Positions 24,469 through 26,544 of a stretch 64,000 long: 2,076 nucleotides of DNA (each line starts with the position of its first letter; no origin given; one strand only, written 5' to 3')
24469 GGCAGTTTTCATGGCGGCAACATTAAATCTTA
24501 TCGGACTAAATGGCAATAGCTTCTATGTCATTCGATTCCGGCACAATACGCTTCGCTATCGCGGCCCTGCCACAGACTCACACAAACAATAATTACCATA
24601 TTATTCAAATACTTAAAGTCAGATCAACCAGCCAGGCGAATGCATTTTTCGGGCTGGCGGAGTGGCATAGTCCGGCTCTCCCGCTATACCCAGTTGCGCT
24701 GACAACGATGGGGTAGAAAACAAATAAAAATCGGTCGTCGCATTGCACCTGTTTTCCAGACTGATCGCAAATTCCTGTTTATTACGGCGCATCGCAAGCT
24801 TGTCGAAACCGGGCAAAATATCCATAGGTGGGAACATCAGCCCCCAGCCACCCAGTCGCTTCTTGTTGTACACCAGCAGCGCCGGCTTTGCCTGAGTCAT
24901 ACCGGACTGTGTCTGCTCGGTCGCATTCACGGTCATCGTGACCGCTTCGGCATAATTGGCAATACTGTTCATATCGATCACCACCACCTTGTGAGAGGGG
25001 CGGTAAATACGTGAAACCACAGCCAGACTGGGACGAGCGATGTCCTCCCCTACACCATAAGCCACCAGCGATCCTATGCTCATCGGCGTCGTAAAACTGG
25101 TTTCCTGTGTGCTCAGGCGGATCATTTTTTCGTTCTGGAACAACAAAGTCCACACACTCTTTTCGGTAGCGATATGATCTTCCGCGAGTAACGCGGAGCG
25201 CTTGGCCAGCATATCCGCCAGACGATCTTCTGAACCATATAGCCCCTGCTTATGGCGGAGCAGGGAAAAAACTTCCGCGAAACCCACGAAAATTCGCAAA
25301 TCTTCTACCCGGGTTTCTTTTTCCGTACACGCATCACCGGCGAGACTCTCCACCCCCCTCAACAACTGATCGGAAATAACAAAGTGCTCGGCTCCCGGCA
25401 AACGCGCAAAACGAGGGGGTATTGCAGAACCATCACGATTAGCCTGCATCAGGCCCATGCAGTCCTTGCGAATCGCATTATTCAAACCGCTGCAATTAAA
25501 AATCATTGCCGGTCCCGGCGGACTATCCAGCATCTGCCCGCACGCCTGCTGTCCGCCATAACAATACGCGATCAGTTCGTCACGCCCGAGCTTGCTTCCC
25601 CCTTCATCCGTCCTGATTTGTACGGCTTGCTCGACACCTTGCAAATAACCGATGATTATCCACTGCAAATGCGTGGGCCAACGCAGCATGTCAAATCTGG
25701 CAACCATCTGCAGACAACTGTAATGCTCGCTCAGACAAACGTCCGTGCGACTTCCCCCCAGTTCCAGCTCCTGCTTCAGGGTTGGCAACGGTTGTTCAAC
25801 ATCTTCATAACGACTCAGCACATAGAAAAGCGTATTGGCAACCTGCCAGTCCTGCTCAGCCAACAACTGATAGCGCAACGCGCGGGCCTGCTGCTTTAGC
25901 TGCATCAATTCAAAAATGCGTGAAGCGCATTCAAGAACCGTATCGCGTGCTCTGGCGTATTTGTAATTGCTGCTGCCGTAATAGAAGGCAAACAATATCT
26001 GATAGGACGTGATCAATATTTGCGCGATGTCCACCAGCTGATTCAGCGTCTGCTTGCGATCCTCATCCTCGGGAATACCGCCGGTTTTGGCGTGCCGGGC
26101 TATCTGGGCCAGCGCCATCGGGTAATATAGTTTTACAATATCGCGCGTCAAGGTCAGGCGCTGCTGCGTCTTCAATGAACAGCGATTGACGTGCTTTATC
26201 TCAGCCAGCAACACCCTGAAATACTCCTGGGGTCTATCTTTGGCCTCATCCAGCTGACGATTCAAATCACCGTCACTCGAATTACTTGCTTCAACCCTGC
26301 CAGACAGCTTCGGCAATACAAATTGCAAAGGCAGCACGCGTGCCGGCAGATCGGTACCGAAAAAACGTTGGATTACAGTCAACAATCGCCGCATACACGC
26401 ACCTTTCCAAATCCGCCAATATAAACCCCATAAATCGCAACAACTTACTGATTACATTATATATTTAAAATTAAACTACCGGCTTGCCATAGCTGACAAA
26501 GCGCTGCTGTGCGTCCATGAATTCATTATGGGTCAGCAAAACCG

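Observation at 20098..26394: Co-directional accessory block (orphan 591-aa gene, ParE toxin/antitoxin, nuclease-helicase) between the mtn salvage genes and earP-efp: candidate defence island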

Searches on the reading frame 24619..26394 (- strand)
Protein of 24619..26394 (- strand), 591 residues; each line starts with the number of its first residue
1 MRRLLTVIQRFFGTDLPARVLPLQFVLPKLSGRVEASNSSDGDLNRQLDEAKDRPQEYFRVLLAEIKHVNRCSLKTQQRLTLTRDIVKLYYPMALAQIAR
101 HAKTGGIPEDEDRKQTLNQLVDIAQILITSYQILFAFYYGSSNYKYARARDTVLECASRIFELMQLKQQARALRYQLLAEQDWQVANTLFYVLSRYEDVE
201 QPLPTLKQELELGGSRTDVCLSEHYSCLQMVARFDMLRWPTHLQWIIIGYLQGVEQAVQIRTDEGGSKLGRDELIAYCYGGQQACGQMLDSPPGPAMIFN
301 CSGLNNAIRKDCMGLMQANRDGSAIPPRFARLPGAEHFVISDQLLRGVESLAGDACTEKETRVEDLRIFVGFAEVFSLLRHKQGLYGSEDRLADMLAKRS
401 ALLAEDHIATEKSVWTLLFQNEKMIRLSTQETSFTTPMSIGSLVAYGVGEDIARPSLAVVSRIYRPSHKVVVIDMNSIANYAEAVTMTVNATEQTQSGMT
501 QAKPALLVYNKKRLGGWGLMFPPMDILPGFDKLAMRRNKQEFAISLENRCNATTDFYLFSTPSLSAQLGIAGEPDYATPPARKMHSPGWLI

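Call 4: search_protein_families(library=pfam, proteins=[window:24619-26394:-], max_evalue=0.01)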
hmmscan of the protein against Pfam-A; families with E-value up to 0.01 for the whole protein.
window:24619-26394:- (591 aa): 0 families

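Call 5: search_protein_families(library=padloc, proteins=[window:24619-26394:-], max_evalue=0.01)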
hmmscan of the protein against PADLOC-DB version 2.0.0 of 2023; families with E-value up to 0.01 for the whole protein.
window:24619-26394:- (591 aa): 0 families

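Call 6: search_protein_families(library=ncbifam, proteins=[window:24619-26394:-], max_evalue=0.01)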
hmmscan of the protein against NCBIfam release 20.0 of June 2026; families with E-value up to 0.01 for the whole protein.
window:24619-26394:- (591 aa): 0 families

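Call 7: find_homologous_proteins(query=window:24619-26394:-, max_evalue=0.001)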
Query window:24619-26394:- (591 aa): 76 proteins with E <= 0.001 among 8000 candidates.
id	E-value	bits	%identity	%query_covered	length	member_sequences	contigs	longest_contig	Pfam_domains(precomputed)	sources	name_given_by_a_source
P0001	0.0e+0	1342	100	100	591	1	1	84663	-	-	-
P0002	0.0e+0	1059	81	100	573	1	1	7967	-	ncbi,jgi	ncbi:MAG: hypothetical protein WC216_08860 [Gallionella sp.]|jgi:hypothetical protein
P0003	0.0e+0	1046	79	100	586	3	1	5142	-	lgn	-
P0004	0.0e+0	1039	78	100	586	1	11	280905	-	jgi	jgi:hypothetical protein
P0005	8.1e-291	984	74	100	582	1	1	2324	-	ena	-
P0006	4.6e-266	902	71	98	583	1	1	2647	-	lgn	-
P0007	9.8e-266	901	68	100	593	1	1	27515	-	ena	-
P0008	1.2e-264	897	68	100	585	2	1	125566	-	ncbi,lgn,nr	ncbi:MAG: hypothetical protein PHP85_12065 [Gallionella sp.]|nr:hypothetical protein [Gallionella sp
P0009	9.7e-260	881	65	100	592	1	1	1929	PF27104.1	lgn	-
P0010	8.4e-255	865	65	100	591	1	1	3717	PF27104.1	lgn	-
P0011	2.7e-252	856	65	100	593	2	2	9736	-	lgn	-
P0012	1.1e-251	854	65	100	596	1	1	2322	-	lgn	-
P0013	1.7e-242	824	64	98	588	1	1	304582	-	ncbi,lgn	-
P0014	7.3e-240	815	62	100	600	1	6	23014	-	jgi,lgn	jgi:hypothetical protein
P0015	7.9e-239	812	60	100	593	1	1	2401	PF27104.1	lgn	-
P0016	4.5e-237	806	61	100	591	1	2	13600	PF27104.1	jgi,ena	-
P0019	2.2e-224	764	60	98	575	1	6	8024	PF27104.1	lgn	-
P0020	1.9e-218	745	58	97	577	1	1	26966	-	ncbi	ncbi:MAG: hypothetical protein ACOYNZ_01955 [Rhodoferax sp.]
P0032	1.9e-207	708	56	98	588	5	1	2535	PF27104.1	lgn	-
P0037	9.0e-203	693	54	100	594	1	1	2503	PF27104.1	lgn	-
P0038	8.2e-202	690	51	100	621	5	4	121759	-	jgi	jgi:hypothetical protein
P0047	2.1e-174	599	49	98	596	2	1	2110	PF27104.1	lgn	-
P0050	6.4e-166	571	47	97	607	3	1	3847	PF27104.1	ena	-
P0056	1.9e-155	537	45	97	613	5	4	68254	PF27104.1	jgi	-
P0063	2.4e-144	500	44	96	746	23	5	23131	-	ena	-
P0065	1.5e-133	464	40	100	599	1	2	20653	PF27104.1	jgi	jgi:hypothetical protein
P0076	1.8e-22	98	26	39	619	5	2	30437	PF27104.1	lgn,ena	-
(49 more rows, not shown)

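Call 8: search_protein_families(library=pfam, proteins=[window:24619-26394:-, P0009, P0016, P0056, P0076, P0063], max_evalue=10)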
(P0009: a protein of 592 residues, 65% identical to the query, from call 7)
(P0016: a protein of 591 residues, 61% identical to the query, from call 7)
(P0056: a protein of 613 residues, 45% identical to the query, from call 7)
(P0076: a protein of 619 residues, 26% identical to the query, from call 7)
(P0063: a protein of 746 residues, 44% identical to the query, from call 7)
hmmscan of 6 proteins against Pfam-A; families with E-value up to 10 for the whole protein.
window:24619-26394:- (591 aa): 0 families

P0009 (592 aa): 0 families

P0016 (591 aa): 0 families

P0056 (613 aa): 0 families

P0076 (619 aa): 1 family
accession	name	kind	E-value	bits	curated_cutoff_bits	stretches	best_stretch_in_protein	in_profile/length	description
PF07238.19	PilZ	-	0.014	16.1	22.5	1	473-527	20-74/102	PilZ domain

P0063 (746 aa): 1 family
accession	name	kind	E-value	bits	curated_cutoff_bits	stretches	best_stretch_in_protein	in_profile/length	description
PF24331.1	Phage_zn_bind_7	-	0.26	11.7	27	1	3-14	9-20/28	Mycobacterial phage zinc binding domain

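Call 9: find_encoding_contigs(protein=P0004, flank=10000, max_places=4)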
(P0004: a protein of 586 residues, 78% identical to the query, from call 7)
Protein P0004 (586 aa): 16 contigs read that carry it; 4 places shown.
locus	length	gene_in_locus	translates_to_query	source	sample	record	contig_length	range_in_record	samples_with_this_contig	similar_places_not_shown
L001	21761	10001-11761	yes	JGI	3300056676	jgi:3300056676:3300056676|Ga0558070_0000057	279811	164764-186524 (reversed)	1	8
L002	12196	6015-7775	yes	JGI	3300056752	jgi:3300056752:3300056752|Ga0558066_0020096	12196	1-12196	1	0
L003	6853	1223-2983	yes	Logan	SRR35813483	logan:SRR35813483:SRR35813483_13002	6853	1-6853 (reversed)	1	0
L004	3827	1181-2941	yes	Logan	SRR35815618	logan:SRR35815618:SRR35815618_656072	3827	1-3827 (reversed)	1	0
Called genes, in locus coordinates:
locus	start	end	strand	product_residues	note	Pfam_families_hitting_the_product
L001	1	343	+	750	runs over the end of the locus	PF02203:TarH, PF12729:4HB_MCP_1, PF18947:HAMP_2 (faint), PF00672:HAMP (faint), PF00015:MCPsignal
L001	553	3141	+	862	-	PF03924:CHASE, PF00512:HisKA, PF02518:HATPase_c, PF00072:Response_reg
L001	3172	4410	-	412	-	PF07690:MFS_1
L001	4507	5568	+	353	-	PF01168:Ala_racemase_N, PF00842:Ala_racemase_C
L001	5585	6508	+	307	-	PF12945:PilZNR, PF07238:PilZ (weak)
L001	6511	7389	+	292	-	PF01048:PNP_UDP_1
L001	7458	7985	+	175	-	PF00156:Pribosyltran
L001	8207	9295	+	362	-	PF01008:IF-2B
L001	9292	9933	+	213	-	PF00596:Aldolase_II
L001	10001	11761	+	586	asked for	-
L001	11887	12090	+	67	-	PF21217:PaaA2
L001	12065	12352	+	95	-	-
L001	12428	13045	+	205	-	PF04299:FMN_bind_2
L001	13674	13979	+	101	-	-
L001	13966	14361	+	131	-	PF20126:TumE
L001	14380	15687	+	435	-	PF10093:EarP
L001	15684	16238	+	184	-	PF08207:EFP_N, PF01132:EFP, PF09285:Elong-fact-P_C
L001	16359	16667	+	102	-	PF07883:Cupin_2, PF05899:Cupin_3 (weak)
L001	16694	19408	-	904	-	PF00690:Cation_ATPase_N, PF00122:E1-E2_ATPase, PF00702:Hydrolase, PF13246:Cation_ATPase, PF12710:HAD (faint), PF08282:Hydrolase_3 (faint), PF00689:Cation_ATPase_C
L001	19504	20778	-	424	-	PF00817:IMS, PF21999:IMS_HHH_1 (faint), PF11799:IMS_C, PF13438:DUF4113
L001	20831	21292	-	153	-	PF00717:Peptidase_S24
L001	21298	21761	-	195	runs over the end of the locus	PF00717:Peptidase_S24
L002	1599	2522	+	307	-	PF12945:PilZNR, PF07238:PilZ (weak)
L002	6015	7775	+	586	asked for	-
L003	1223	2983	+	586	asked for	-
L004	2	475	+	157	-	?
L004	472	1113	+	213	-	PF00596:Aldolase_II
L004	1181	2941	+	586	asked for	-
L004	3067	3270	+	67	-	PF21217:PaaA2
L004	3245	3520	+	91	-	PF05016:ParE_toxin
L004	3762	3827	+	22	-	?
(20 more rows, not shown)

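Call 11: find_encoding_contigs(protein=P0008, flank=10000, max_places=2)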
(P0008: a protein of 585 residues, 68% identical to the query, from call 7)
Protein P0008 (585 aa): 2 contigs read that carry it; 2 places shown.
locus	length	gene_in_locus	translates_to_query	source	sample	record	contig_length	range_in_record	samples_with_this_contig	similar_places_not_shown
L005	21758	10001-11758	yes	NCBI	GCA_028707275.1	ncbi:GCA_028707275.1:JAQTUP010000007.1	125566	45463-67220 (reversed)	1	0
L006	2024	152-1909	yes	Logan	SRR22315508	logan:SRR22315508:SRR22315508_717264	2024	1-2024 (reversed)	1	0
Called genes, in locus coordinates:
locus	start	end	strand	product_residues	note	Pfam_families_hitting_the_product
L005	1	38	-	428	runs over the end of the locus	PF12848:ABC_tran_Xtn, PF00005:ABC_tran, PF13304:AAA_21 (faint), PF16326:ABC_tran_CTD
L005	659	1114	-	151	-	-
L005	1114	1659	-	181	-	PF08534:Redoxin, PF00578:AhpC-TSA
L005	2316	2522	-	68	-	PF04102:SlyX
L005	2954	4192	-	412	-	PF07690:MFS_1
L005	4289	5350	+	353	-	PF01168:Ala_racemase_N, PF00842:Ala_racemase_C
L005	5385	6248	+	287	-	PF01048:PNP_UDP_1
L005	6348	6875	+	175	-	PF00156:Pribosyltran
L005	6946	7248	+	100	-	PF15723:MqsR_toxin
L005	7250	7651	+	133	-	PF15731:MqsA_antitoxin, PF13560:HTH_31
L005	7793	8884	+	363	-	PF01008:IF-2B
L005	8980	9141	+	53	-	-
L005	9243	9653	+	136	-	-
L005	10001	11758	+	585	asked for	-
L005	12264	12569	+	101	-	-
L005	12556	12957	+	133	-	PF20126:TumE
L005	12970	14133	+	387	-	PF10093:EarP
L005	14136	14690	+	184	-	PF08207:EFP_N, PF01132:EFP, PF09285:Elong-fact-P_C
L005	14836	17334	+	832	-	PF11845:Tll0287-like, PF00989:PAS, PF08447:PAS_3 (weak), PF13426:PAS_9, PF00990:GGDEF, PF00563:EAL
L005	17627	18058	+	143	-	PF01814:Hemerythrin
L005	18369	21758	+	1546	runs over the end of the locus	-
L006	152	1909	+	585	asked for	-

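Call 12: find_encoding_contigs(protein=P0013, flank=10000, max_places=2)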
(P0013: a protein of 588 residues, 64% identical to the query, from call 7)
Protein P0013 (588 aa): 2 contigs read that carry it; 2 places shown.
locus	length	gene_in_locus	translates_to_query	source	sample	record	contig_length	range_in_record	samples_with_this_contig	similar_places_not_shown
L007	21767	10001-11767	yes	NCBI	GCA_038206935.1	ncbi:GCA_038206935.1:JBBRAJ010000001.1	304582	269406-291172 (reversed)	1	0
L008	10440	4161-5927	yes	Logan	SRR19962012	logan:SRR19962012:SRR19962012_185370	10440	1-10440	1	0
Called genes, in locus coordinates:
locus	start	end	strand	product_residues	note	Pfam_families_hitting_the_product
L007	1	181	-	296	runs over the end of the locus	PF12945:PilZNR, PF07238:PilZ (weak)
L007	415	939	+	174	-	PF00383:dCMP_cyt_deam_1, PF14437:MafB19-deam, PF14439:Bd3614-deam (weak)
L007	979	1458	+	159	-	PF03734:YkuD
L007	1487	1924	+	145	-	PF00583:Acetyltransf_1, PF13673:Acetyltransf_10, PF13508:Acetyltransf_7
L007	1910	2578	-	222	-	PF01891:CbiM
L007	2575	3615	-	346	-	PF01571:GCV_T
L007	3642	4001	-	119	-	-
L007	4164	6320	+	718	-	PF00496:SBP_bac_5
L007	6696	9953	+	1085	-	PF03707:MHYT, PF08448:PAS_4, PF00989:PAS, PF13426:PAS_9, PF00989:PAS, PF13426:PAS_9, PF00990:GGDEF, PF00563:EAL, +5 more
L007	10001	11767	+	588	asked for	-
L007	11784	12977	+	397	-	PF10093:EarP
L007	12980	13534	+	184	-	PF08207:EFP_N, PF01132:EFP, PF09285:Elong-fact-P_C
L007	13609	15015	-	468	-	PF02878:PGM_PMM_I, PF02879:PGM_PMM_II, PF02880:PGM_PMM_III, PF00408:PGM_PMM_IV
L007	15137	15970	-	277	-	PF02272:DHHA1 (weak)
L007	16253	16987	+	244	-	PF00318:Ribosomal_S2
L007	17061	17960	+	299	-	PF00889:EF_TS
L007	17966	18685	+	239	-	PF00696:AA_kinase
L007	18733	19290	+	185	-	PF01765:RRF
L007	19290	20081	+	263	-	PF01255:Prenyltransf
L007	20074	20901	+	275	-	PF01148:CTP_transf_1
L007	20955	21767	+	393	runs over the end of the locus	PF02670:DXP_reductoisom, PF08436:DXP_redisom_C, PF13288:DXPR_C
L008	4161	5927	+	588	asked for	-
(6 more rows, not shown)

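Call 13: find_encoding_contigs(protein=P0038, flank=10000, max_places=2)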
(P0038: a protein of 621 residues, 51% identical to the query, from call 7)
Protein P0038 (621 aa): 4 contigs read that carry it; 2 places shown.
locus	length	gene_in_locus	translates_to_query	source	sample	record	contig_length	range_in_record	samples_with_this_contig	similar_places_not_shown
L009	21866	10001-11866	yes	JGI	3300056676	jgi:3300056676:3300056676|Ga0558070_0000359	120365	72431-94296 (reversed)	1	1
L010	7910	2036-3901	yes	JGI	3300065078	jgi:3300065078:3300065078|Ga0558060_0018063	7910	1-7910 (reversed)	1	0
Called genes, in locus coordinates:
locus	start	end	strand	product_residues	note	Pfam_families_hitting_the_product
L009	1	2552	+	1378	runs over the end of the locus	PF02743:dCache_1, PF08448:PAS_4 (faint), PF00672:HAMP, PF08447:PAS_3, PF00989:PAS, PF13426:PAS_9, PF00990:GGDEF, PF00563:EAL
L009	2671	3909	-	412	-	PF07690:MFS_1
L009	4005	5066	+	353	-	PF01168:Ala_racemase_N, PF00842:Ala_racemase_C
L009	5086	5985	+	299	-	PF12945:PilZNR, PF07238:PilZ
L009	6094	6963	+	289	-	PF01048:PNP_UDP_1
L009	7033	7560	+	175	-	PF00156:Pribosyltran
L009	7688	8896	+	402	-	PF01008:IF-2B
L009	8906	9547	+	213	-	PF00596:Aldolase_II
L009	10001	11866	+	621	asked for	-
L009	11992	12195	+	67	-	PF21217:PaaA2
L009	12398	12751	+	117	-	-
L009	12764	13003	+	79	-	PF10047:DUF2281 (weak)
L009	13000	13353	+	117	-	PF02452:PemK_toxin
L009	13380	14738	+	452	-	PF10093:EarP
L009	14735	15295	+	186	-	PF08207:EFP_N, PF01132:EFP, PF09285:Elong-fact-P_C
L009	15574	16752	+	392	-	PF06032:S-Me-THD_N, PF20906:S-Me-THD_C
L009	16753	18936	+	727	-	PF08447:PAS_3, PF00989:PAS, PF08448:PAS_4, PF00990:GGDEF, PF00563:EAL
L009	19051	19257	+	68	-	-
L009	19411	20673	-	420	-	PF00817:IMS, PF21999:IMS_HHH_1 (weak), PF11799:IMS_C, PF13438:DUF4113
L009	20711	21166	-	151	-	PF00717:Peptidase_S24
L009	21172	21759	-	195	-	PF00717:Peptidase_S24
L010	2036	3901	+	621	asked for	-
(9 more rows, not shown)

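Call 14: find_encoding_contigs(protein=P0020, flank=8000, max_places=1)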
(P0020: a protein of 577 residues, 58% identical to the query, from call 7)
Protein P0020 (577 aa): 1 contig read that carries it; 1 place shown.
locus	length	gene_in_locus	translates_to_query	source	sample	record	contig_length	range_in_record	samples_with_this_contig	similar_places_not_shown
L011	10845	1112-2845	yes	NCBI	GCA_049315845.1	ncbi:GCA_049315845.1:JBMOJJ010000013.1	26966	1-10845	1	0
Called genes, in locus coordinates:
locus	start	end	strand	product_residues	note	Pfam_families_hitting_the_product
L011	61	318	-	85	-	-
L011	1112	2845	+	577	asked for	-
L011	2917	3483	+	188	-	PF03449:GreA_GreB_N, PF01272:GreA_GreB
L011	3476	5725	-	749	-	PF13328:HD_4, PF01966:HD, PF04607:RelA_SpoT, PF02824:TGS, PF28438:RelA_RIS, PF13291:ACT_4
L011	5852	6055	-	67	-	PF01192:RNA_pol_Rpb6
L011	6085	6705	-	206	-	PF00625:Guanylate_kin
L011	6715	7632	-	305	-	PF03755:YicC-like_N, PF08340:YicC-like_C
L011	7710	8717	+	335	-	PF00069:Pkinase, PF01163:RIO1 (faint), PF07714:PK_Tyr_Ser-Thr, PF03109:ABC1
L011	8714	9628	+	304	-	PF13672:PP2C_2, PF07228:SpoIIE (faint)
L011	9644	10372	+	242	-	PF01138:RNase_PH, PF03725:RNase_PH_C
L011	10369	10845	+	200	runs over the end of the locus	PF01725:Ham1p_like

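Call 15: find_encoding_contigs(protein=P0056, flank=8000, max_places=1)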
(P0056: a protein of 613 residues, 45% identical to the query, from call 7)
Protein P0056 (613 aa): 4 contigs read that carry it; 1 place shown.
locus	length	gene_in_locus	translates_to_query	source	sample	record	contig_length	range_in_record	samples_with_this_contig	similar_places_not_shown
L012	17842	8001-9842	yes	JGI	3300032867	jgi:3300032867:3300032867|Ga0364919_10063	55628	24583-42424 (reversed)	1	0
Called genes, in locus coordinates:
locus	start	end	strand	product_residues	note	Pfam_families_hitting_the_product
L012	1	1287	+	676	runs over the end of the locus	PF26965:MimR_N, PF01590:GAF, PF00158:Sigma54_activat, PF14532:Sigma54_activ_2, PF25601:AAA_lid_14, PF02954:HTH_8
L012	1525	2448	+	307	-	PF12706:Lactamase_B_2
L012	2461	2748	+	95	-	PF05402:PqqD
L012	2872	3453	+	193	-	PF00581:Rhodanese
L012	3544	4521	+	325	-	PF00132:Hexapep (weak)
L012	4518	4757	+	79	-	PF13560:HTH_31, PF12844:HTH_19 (weak), PF01381:HTH_3, PF13443:HTH_26 (weak)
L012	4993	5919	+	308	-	PF19307:SrpI-like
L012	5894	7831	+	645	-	PF00266:Aminotran_5, PF00155:Aminotran_1_2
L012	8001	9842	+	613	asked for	PF27104:FimW_N (weak)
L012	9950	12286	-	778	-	PF07715:Plug, PF00593:TonB_dep_Rec_b-barrel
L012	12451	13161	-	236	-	PF01738:DLH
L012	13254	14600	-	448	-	PF00202:Aminotran_3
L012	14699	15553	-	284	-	PF01209:Ubie_methyltran, PF03141:Methyltransf_29 (weak), PF13489:Methyltransf_23, PF08241:Methyltransf_11, PF08242:Methyltransf_12, PF13649:Methyltransf_25, PF13847:Methyltransf_31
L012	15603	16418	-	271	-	PF00561:Abhydrolase_1, PF12146:Hydrolase_4, PF12697:Abhydrolase_6, PF06821:Ser_hydrolase (faint)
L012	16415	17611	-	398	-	PF00155:Aminotran_1_2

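Call 16: find_encoding_contigs(protein=P0065, flank=8000, max_places=1)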
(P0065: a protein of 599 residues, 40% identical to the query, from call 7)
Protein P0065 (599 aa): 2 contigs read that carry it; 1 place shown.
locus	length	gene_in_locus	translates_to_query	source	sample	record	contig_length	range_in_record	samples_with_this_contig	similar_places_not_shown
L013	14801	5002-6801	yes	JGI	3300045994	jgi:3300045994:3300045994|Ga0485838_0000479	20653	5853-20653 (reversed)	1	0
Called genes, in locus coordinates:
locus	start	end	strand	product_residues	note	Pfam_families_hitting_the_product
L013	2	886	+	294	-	?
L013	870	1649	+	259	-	PF00005:ABC_tran, PF13304:AAA_21 (faint), PF12399:BCA_ABC_TP_C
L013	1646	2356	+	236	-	PF00005:ABC_tran, PF13304:AAA_21 (faint)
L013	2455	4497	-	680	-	-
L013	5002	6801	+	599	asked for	PF27104:FimW_N (weak)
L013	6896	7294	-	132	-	-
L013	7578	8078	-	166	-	-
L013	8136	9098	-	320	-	PF08269:dCache_2, PF17200:sCache_2, PF17201:Cache_3-Cache_2 (faint)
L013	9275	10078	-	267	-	PF01925:TauE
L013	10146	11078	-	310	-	PF00698:Acyl_transf_1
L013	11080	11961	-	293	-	PF01874:CitG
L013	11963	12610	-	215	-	PF20866:MdcG_N, PF10620:MdcG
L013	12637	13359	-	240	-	PF06833:MdcE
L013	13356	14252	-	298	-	PF01039:Carboxyl_trans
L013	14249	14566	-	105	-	PF06857:ACP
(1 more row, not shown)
